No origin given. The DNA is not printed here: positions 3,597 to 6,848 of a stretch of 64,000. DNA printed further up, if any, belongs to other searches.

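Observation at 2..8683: Seven-gene operon: two ABC permease pairs enclosing an NHL-propeller/TPR surface protein, a Yip1-like membrane protein and a 983-aa secreted protein of unknown function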

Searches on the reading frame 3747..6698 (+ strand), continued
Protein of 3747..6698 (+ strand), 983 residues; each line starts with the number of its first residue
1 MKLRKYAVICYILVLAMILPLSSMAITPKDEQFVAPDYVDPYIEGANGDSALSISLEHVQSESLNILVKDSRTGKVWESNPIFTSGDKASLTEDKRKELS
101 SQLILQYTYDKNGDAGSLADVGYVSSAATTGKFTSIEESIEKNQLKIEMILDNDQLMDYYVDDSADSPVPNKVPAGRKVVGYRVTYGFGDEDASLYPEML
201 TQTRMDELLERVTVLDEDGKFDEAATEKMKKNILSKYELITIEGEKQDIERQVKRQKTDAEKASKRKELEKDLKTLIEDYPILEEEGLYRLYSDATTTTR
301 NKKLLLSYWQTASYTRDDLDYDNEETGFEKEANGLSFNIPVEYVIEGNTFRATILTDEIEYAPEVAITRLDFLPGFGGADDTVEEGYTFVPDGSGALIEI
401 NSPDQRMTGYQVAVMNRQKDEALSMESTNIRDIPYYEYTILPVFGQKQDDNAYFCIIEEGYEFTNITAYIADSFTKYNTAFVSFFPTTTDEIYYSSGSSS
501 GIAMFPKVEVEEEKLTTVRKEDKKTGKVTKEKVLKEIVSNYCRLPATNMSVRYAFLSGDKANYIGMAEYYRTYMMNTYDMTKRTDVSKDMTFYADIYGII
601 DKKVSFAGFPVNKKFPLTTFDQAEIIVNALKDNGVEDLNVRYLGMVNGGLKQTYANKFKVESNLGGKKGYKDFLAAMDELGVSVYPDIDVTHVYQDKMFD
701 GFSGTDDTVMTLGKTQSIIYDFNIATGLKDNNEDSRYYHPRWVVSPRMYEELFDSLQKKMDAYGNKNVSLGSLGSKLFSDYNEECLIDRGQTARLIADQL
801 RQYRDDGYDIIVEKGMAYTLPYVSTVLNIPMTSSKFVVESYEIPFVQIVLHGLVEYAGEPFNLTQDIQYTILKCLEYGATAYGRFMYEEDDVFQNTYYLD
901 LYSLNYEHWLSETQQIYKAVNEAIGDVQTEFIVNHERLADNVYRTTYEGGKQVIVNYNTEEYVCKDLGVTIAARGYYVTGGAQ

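Call 26: find_encoding_contigs(protein=P0105, flank=10000, max_places=2)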
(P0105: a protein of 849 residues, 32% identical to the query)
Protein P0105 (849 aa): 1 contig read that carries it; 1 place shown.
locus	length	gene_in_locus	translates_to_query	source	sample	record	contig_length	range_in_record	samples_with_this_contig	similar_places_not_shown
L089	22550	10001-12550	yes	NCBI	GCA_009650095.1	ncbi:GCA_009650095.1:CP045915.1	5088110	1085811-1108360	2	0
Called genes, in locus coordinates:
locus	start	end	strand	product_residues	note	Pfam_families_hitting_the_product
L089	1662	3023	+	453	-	PF01547:SBP_bac_1, PF13416:SBP_bac_8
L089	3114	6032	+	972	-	PF01547:SBP_bac_1, PF13416:SBP_bac_8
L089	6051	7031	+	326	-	PF00528:BPD_transp_1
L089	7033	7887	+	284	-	PF00528:BPD_transp_1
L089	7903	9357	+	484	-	PF01436:NHL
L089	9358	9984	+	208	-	PF04893:Yip1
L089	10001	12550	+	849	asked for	PF18952:DUF5696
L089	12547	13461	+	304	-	PF00528:BPD_transp_1 (weak)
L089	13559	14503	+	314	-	PF00528:BPD_transp_1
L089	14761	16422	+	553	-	PF01547:SBP_bac_1, PF13416:SBP_bac_8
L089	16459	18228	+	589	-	PF00672:HAMP, PF06580:His_kinase, PF02518:HATPase_c (weak)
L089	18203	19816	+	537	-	PF00072:Response_reg, PF12833:HTH_18, PF00165:HTH_AraC (weak)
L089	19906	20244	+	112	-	-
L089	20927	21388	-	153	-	PF22888:FIMAH (weak)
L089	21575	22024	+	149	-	PF07606:DUF1569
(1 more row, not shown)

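Call 31: predict_structure(alignment_id=A1)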
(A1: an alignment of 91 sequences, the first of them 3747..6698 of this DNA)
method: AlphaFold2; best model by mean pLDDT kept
length: 983 residues; sequences in the alignment: 91
mean_pLDDT: 88.5   pTM: 0.86
mean pLDDT of the five models: 88.5, 87.8, 86.5, 86.1, 85.8
residues with pLDDT >= 90: 621; 70-90: 285; 50-70: 61; < 50: 16
segments of 3 or more residues with pLDDT < 50: 18-24, 427-432
pLDDT, mean of each block of 10 residues (from residue 1): 73 63 59 91 91 94 95 96 89 92 93 74 64 94 93 94 83 93 93 78 92 83 90 93 92 92 92 87 90 80 84 82 80 77 97 96 91 96 93 94 85 89 65 70 97 98 95 92 93 68 85 76 73 82 94 97 98 97 90 96 86 93 98 96 93 90 96 97 96 80 88 87 66 58 93 94 95 89 91 96 96 93 95 89 96 95 89 96 95 82 90 95 93 96 95 97 93 94 51
secondary structure, 60 per line:
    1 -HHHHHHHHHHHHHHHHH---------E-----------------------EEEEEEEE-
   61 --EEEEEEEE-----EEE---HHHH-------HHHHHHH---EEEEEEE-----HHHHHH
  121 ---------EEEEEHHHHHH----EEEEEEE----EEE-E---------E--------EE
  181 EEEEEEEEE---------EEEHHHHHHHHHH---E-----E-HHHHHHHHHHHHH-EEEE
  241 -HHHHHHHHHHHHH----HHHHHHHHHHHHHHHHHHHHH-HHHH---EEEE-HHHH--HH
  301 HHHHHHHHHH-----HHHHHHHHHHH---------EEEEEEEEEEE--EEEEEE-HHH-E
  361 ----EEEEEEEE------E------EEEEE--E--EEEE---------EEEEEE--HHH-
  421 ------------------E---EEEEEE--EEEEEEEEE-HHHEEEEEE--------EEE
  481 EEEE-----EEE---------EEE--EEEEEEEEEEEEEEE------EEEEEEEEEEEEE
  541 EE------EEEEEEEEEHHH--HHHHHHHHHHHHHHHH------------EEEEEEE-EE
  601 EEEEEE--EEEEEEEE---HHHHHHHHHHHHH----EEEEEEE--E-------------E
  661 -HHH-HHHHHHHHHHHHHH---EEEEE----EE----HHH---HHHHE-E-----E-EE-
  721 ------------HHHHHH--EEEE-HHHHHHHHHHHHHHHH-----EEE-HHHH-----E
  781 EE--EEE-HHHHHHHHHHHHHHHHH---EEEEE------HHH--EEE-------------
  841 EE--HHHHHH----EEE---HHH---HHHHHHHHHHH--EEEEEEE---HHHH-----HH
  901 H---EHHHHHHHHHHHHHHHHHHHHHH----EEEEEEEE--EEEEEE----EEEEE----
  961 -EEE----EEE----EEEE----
elements in order (helices of 4 or more, strands of 3 or more residues): H2-18 E52-59 E63-70 E76-78 H82-85 H93-99 E103-109 H115-120 E130-134 H135-140 E145-151 E156-158 E179-189 E199-201 H202-211 H223-235 E237-240 H242-254 H259-279 H281-284 E288-291 H293-296 H299-310 H316-326 E336-346 E349-354 E365-372 E386-390 E396-399 E409-414 E443-448 E451-459 E464-469 E478-484 E490-492 E502-504 E507-521 E528-542 E549-557 H563-578 E591-597 E599-606 E609-616 H620-632 E637-643 H666-679 E683-687 H704-707 H733-738 E741-744 H746-761 E767-769 H771-774 E780-782 E785-787 H789-805 E809-813 E825-827 H845-850 E855-857 H867-877 E880-886 H890-893 H906-927 E932-939 E942-947 E952-956 E962-964 E969-971 E976-979

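Call 33: fold_search(model_id=the predicted structure, library=pdb)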
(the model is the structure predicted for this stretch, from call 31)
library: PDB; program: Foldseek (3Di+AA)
matches with E <= 10: 854; with E <= 0.001: 414
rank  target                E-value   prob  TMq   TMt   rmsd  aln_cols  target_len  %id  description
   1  5opq_A                1.1e-27  1.00  0.48  0.68   8.7      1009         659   11  A 3,6-anhydro-D-galactosidase produced by Zobellia galactanivorans. This is an exo-lytic enzyme that hydrolyzes termin (released 2017-11-29)
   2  5opq_D                7.7e-27  1.00  0.46  0.65   9.3       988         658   11  A 3,6-anhydro-D-galactosidase produced by Zobellia galactanivorans. This is an exo-lytic enzyme that hydrolyzes termin (released 2017-11-29)
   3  8rzk_A                9.0e-27  1.00  0.46  0.66  11.3       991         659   11  The Michaelis complex of ZgGH129 D486N from Zobellia galactanivorans with neo-b/k-oligo-carrageenan tetrasaccharide (b (released 2024-07-31)
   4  5wzp_A                4.4e-23  1.00  0.41  0.64   7.2       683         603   13  Alpha-N-acetylgalactosaminidase NagBb from Bifidobacterium bifidum - ligand free (released 2017-06-07)
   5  5wzp_B                1.5e-22  1.00  0.40  0.63   7.4       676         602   13  Alpha-N-acetylgalactosaminidase NagBb from Bifidobacterium bifidum - ligand free (released 2017-06-07)
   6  5wzr_A                2.4e-22  1.00  0.41  0.62   7.6       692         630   14  Alpha-N-acetylgalactosaminidase NagBb from Bifidobacterium bifidum - Gal-NHAc-DNJ complex (released 2017-06-07)
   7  5wzr_B                2.7e-22  1.00  0.42  0.62   7.5       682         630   13  Alpha-N-acetylgalactosaminidase NagBb from Bifidobacterium bifidum - Gal-NHAc-DNJ complex (released 2017-06-07)
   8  5wzn_A                4.2e-22  1.00  0.42  0.63   7.3       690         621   14  Alpha-N-acetylgalactosaminidase NagBb from Bifidobacterium bifidum - GalNAc complex (released 2017-06-07)
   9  5wzq_A                6.1e-22  1.00  0.42  0.64   7.0       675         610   13  Alpha-N-acetylgalactosaminidase NagBb from Bifidobacterium bifidum - quadruple mutant (released 2017-06-07)
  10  5wzn_B                3.0e-21  1.00  0.41  0.62   7.3       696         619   12  Alpha-N-acetylgalactosaminidase NagBb from Bifidobacterium bifidum - GalNAc complex (released 2017-06-07)
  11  5wzq_B                7.9e-21  1.00  0.41  0.64   7.2       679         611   13  Alpha-N-acetylgalactosaminidase NagBb from Bifidobacterium bifidum - quadruple mutant (released 2017-06-07)
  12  6qev_B                3.5e-16  1.00  0.35  0.27   8.3       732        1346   11  EngBF DARPin Fusion 4b B6 (released 2019-11-06)
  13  6sh9_B                9.5e-16  1.00  0.35  0.27   8.4       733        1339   11  EngBF DARPin Fusion 4b D12 (released 2019-11-06)
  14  6qep                  1.0e-15  1.00  0.34  0.27  10.7       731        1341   12  EngBF DARPin Fusion 4b H14 (released 2019-11-06)
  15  8a19_A                1.5e-15  1.00  0.34  0.26   9.5       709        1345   10  Structure of a leucinostatin derivative determined by host lattice display : L1E4V1 construct (released 2022-12-07)
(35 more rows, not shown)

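Call 34: search_solved_structures(query=A1, max_evalue=10, show_alignments=5)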
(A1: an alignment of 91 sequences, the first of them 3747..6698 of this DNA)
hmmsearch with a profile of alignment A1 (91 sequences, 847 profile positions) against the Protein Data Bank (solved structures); distinct sequences matched with E-value up to 10: 7.
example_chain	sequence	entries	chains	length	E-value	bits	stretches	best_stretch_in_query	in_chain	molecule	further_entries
5opq_A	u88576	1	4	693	2.7e-08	35.6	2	55-96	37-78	3,6-anhydro-D-galactosidase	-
8rzg_A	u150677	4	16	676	2.7e-08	35.6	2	55-97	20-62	Conserved hypothetical periplasmic protein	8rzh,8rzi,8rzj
8rzk_A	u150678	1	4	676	2.7e-08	35.6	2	55-97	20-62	Conserved hypothetical periplasmic protein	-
5wzq_A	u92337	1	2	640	8.8e-06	27.3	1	421-551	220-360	Alpha-N-acetylgalactosaminidase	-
5wzn_A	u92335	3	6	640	1.2e-05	26.9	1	421-551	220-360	Alpha-N-acetylgalactosaminidase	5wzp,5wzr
8okw_C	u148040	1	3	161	0.22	12.8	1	402-465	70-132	Cell wall surface anchor family protein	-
2wc7_A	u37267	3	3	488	1.5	10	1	501-563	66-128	ALPHA AMYLASE, CATALYTIC REGION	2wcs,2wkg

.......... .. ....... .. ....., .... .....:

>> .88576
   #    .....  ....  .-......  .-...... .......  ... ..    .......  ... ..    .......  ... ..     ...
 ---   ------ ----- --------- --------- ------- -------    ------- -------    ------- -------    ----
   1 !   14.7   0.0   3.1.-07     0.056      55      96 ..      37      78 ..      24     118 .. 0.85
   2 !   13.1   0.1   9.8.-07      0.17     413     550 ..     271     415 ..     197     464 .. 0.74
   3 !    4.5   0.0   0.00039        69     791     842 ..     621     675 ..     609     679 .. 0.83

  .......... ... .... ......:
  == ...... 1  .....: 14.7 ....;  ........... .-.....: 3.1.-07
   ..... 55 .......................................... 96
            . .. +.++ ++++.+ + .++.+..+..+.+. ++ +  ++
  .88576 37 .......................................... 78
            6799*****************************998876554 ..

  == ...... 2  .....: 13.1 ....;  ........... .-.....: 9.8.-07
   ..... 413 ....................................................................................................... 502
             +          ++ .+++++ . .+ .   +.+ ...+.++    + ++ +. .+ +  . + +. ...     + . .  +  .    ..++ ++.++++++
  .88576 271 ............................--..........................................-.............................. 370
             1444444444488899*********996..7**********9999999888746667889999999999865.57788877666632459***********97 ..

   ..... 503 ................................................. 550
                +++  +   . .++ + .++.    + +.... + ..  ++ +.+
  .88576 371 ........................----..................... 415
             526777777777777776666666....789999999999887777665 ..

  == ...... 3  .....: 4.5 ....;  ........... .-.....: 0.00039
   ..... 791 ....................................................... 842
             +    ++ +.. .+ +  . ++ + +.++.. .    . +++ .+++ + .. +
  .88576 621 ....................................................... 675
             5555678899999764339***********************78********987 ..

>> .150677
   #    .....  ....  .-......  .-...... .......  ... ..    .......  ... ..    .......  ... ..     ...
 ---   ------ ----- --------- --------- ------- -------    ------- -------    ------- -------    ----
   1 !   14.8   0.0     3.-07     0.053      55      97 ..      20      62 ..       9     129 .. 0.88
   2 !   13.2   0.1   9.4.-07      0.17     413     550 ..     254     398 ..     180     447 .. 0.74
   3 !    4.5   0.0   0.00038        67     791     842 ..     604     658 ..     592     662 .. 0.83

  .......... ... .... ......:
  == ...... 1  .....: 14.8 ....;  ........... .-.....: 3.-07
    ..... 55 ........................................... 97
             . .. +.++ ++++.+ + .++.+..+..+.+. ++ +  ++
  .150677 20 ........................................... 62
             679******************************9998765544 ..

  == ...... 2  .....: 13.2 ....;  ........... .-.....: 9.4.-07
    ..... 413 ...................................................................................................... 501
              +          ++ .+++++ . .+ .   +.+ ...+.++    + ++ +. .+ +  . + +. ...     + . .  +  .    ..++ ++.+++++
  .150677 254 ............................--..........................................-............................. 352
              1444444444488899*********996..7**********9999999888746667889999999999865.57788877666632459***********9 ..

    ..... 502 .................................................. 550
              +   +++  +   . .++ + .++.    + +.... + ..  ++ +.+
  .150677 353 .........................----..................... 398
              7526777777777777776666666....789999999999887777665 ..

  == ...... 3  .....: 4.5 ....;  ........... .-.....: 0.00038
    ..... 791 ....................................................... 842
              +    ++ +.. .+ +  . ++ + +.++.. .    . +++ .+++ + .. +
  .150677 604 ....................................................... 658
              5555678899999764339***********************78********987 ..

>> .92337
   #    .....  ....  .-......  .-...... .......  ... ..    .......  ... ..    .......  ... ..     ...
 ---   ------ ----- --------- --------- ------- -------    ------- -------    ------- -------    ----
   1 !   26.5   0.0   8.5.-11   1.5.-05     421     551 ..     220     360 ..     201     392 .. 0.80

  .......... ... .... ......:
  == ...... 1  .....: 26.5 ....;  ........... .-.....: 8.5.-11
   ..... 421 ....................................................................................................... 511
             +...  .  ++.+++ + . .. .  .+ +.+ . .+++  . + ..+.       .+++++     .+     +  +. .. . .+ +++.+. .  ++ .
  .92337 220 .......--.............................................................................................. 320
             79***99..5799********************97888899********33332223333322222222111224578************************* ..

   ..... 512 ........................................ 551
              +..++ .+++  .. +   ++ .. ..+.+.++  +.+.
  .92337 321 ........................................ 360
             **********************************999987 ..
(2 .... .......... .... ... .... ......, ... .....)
